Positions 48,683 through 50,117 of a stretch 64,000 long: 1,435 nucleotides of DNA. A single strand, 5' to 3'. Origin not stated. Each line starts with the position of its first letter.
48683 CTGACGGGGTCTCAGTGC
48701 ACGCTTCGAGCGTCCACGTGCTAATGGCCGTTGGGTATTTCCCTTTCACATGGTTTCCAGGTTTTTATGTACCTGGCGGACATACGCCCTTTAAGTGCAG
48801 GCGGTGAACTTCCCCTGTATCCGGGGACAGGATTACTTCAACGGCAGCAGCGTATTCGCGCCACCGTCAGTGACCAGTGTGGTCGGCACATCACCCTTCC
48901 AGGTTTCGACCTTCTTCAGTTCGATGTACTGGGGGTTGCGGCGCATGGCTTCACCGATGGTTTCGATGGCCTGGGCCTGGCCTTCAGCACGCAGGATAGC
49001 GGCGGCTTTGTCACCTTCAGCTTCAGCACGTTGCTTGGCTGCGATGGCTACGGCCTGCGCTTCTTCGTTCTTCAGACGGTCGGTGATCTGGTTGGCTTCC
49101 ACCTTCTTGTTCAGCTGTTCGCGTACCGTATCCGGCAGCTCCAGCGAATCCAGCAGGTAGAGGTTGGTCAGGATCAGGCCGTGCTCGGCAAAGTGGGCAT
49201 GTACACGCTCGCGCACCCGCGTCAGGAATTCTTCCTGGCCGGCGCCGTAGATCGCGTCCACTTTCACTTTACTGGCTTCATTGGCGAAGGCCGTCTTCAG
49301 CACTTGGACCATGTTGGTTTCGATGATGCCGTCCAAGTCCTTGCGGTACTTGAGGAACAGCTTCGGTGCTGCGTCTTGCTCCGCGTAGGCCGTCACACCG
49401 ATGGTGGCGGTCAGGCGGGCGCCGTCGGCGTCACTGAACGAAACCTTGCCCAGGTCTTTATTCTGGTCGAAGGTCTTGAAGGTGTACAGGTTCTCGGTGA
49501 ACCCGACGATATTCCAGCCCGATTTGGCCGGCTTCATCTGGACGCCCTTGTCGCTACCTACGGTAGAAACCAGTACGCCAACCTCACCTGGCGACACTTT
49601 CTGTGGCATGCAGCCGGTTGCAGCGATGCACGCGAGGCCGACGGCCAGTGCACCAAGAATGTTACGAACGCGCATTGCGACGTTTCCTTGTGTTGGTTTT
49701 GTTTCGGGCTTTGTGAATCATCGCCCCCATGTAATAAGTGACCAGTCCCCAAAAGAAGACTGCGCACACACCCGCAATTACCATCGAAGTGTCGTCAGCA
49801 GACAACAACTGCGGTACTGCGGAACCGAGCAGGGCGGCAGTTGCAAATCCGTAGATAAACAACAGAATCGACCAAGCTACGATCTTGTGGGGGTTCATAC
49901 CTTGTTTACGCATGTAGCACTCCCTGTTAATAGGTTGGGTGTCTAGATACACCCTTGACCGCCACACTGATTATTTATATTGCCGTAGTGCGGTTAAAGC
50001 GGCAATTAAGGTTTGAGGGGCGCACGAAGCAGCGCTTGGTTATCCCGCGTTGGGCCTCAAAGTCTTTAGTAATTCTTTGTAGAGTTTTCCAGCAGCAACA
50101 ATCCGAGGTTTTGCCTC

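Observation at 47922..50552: SPFH/band-7 lipoprotein plus small TM partner forming an island flanked by two large structured noncoding regions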

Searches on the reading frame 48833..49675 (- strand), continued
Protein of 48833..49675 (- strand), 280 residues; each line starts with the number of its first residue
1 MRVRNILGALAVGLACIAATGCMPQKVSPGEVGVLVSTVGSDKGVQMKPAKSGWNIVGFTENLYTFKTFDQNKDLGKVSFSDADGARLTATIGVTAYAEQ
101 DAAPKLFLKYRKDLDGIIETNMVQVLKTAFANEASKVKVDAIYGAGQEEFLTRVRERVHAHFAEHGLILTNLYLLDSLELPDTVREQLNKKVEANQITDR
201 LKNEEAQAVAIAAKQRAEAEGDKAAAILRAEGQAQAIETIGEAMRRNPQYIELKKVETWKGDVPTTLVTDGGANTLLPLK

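Call 86: find_encoding_contigs(protein=P0022, flank=5000, max_places=1)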
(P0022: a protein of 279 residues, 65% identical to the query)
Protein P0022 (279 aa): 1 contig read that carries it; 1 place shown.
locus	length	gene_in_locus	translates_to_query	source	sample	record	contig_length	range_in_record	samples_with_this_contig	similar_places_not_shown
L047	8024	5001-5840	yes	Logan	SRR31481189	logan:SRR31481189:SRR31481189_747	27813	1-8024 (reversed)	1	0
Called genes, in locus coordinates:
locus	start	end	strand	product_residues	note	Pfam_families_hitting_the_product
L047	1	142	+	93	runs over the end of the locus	-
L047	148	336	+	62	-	-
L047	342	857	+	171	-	-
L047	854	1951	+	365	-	-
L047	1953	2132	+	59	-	-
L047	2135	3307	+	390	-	PF13203:DUF2201_N, PF09967:DUF2201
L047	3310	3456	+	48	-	-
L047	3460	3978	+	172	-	PF22769:DCD, PF00692:dUTPase (faint)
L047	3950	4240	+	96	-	-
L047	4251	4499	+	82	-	-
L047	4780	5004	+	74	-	-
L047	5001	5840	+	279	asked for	PF01145:Band_7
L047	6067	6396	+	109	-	-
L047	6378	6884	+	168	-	-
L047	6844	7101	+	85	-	-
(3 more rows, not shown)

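Call 117: predict_structure(alignment_id=A9)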
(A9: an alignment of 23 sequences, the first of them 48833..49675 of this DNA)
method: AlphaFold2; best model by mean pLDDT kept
length: 280 residues; sequences in the alignment: 23
mean_pLDDT: 70.4   pTM: 0.47
mean pLDDT of the five models: 70.4, 69.8, 67.6, 66.0, 64.2
residues with pLDDT >= 90: 0; 70-90: 161; 50-70: 92; < 50: 27
segments of 3 or more residues with pLDDT < 50: 17-21, 40-44, 265-280
pLDDT, mean of each block of 10 residues (from residue 1): 55 52 61 63 58 63 74 76 73 81 76 79 83 76 71 85 83 73 69 74 82 83 82 80 70 60 48 43
secondary structure, 60 per line:
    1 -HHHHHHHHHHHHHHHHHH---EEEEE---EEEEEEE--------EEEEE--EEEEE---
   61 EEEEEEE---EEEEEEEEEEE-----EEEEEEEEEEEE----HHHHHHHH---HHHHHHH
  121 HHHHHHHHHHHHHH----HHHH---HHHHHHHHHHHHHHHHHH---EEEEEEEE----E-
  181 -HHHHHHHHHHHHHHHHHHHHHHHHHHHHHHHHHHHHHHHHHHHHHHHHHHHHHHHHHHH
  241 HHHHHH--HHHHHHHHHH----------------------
elements in order: H2-19 E23-27 E31-37 E46-50 E53-57 E61-67 E71-81 E87-98 H103-110 H114-134 H139-142 H146-163 E167-174 H182-246 H249-258

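Call 120: fold_search(model_id=the predicted structure, library=pdb)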
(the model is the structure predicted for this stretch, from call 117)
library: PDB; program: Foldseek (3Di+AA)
matches with E <= 10: 352; with E <= 0.001: 64
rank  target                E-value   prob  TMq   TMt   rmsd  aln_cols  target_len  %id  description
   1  8rrh_B                1.2e-12  1.00  0.50  0.48  15.9       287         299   18  The human prohibitin complex (released 2024-12-18)
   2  8rrh_A                1.4e-12  1.00  0.52  0.53  14.3       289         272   20  The human prohibitin complex (released 2024-12-18)
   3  9o9z_A                6.2e-12  1.00  0.47  0.53  13.3       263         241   20  The human PHB1/2 complex (closed) (released 2025-10-22)
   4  9o9z_a                1.2e-11  1.00  0.46  0.49  14.1       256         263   18  The human PHB1/2 complex (closed) (released 2025-10-22)
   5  9vvj_A                1.4e-11  1.00  0.54  0.50  11.9       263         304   15  Cryo-EM structure of the erlin1/2 complex purified using DDM and GDN (released 2026-03-25)
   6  9vvg_A                2.2e-11  1.00  0.50  0.48  27.6       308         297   17  Cryo-EM structure of the erlin1/2 complex purified using GDN and CHS (released 2026-03-25)
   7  9vvg_a                4.8e-11  1.00  0.51  0.48  27.9       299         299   16  Cryo-EM structure of the erlin1/2 complex purified using GDN and CHS (released 2026-03-25)
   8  7vhq_G                7.6e-11  1.00  0.43  0.41  13.9       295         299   16  Structural insights into the membrane microdomain organization by SPFH family proteins (released 2022-01-19)
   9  9vvj_a                1.3e-10  1.00  0.54  0.50   8.3       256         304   16  Cryo-EM structure of the erlin1/2 complex purified using DDM and GDN (released 2026-03-25)
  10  9o9u_A                1.6e-10  1.00  0.49  0.47  26.8       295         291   16  The Erlin1/2 complex (released 2025-10-22)
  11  9z7u_B                1.8e-10  1.00  0.48  0.49  17.8       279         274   13  Human Stomatin - C8 Symmetry (released 2026-02-25)
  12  9paw_XC               1.8e-10  1.00  0.44  0.47  14.6       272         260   18  Cryo-EM structure of the engineered HflK/C variant stabilized in the closed conformation via disulfide bond crosslink (released 2026-03-04)
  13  7vhq_E                1.9e-10  1.00  0.45  0.47  14.3       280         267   15  Structural insights into the membrane microdomain organization by SPFH family proteins (released 2022-01-19)
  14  9cz2_XA               2.6e-10  1.00  0.45  0.45  13.7       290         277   17  Cryo-EM structure of a nautilus-like HflK/C assembly in complex with FtsH AAA protease (released 2024-11-13)
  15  9oh9_B                2.7e-10  1.00  0.47  0.51  17.2       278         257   14  Human Stomatin Complex in Native Membrane Vesicles (released 2025-08-13)
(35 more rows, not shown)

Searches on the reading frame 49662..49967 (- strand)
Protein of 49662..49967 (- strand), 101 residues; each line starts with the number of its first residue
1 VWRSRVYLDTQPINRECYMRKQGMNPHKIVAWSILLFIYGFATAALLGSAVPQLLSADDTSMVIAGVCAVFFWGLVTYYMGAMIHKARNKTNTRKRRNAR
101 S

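Call 8: search_protein_families(library=pfam, proteins=[window:49662-49967:-], max_evalue=0.1)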
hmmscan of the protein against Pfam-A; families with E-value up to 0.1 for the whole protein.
window:49662-49967:- (101 aa): 1 family
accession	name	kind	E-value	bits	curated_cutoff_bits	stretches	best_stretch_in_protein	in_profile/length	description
PF00487.30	FA_desaturase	-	0.046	13.9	29.7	1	10-80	117-183/253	Fatty acid desaturase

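Call 24: search_protein_families(library=phrogs, proteins=[window:49662-49967:-], max_evalue=0.01)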
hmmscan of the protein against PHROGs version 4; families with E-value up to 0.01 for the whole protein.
window:49662-49967:- (101 aa): 2 families
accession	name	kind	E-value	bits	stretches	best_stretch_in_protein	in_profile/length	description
phrog_1130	-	moron, auxiliary metabolic gene and host takeover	9.6e-09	36.2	1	39-92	14-64/66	membrane protein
phrog_11742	-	unknown function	0.00019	22.6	1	23-90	6-73/84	-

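Call 69: search_protein_families(library=padloc, proteins=[window:49662-49913:-], max_evalue=0.01)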
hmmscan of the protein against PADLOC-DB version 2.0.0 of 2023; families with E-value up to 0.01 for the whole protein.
window:49662-49913:- (83 aa): 0 families

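Call 70: search_protein_families(library=ncbifam, proteins=[window:49662-49913:-], max_evalue=0.01)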
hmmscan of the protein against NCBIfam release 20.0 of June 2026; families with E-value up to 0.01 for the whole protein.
window:49662-49913:- (83 aa): 0 families
